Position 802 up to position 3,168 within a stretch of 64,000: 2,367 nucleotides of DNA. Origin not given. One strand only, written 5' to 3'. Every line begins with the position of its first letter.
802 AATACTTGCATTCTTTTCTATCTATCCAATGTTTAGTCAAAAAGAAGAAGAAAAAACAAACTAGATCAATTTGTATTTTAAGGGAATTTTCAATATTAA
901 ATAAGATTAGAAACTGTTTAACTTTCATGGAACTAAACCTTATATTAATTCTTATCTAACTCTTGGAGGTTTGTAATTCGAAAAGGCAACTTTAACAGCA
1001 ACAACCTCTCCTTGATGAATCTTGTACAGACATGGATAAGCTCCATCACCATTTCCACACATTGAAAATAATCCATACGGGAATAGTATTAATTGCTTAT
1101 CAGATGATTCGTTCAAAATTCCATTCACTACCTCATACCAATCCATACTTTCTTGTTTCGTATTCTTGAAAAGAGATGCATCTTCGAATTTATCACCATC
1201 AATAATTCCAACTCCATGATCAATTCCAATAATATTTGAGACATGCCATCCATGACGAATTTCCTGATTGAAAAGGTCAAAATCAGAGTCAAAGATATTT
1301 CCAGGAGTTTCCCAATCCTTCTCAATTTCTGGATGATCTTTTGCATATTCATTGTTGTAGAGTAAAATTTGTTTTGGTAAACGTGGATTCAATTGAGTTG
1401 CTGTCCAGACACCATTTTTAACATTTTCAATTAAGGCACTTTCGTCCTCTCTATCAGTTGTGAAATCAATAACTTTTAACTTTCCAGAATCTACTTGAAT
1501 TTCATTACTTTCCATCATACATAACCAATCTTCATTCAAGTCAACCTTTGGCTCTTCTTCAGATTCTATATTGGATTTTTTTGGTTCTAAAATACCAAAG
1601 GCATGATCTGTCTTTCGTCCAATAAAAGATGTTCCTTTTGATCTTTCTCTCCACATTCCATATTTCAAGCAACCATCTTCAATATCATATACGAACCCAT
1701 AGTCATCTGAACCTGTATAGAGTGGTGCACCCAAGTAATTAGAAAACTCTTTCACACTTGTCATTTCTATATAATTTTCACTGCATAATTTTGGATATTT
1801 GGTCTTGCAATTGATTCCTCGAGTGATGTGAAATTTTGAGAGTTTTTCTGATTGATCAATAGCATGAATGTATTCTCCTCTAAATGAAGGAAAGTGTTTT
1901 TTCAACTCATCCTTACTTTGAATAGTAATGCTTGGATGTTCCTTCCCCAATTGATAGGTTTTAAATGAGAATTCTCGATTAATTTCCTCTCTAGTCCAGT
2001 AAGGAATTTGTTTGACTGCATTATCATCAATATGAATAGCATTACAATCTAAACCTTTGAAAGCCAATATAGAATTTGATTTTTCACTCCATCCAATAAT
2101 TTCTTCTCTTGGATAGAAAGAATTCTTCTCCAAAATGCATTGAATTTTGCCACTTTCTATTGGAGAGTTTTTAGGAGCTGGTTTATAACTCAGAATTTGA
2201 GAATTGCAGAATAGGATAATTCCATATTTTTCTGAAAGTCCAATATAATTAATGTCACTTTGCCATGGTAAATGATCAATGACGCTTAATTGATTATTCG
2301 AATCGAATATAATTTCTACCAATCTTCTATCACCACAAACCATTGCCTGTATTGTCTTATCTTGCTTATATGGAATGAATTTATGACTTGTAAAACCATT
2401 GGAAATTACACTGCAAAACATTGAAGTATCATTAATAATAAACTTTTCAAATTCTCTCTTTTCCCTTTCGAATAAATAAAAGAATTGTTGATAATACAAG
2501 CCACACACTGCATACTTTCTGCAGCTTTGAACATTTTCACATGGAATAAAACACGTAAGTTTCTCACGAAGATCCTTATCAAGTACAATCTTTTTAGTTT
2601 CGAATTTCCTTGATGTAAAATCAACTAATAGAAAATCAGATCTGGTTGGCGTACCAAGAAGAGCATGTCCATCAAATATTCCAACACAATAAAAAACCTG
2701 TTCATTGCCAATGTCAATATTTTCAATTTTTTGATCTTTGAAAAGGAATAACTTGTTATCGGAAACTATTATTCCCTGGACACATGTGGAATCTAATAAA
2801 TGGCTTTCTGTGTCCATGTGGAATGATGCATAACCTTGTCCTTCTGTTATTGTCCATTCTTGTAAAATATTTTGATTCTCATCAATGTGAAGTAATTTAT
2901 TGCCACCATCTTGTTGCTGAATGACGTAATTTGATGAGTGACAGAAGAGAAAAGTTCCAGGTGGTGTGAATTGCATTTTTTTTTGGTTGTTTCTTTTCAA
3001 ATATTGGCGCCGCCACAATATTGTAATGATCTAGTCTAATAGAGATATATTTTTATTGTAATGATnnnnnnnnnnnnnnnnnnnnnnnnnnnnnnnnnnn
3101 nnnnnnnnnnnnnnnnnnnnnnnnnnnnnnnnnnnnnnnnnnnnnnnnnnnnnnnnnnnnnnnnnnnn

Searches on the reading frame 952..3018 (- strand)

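Call 10: search_protein_families(library=pfam, proteins=[window:952-3018:-], max_evalue=10)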
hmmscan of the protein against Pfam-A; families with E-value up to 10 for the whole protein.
window:952-3018:- (688 aa): 2 families
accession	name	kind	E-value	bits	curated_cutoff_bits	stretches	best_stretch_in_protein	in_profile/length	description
PF14025.11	DUF4241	-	0.00092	19.8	27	1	619-675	140-187/189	Protein of unknown function (DUF4241)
PF08553.16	VID27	-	0.053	13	22.1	1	11-91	45-125/356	VID27 C-terminal WD40-like domain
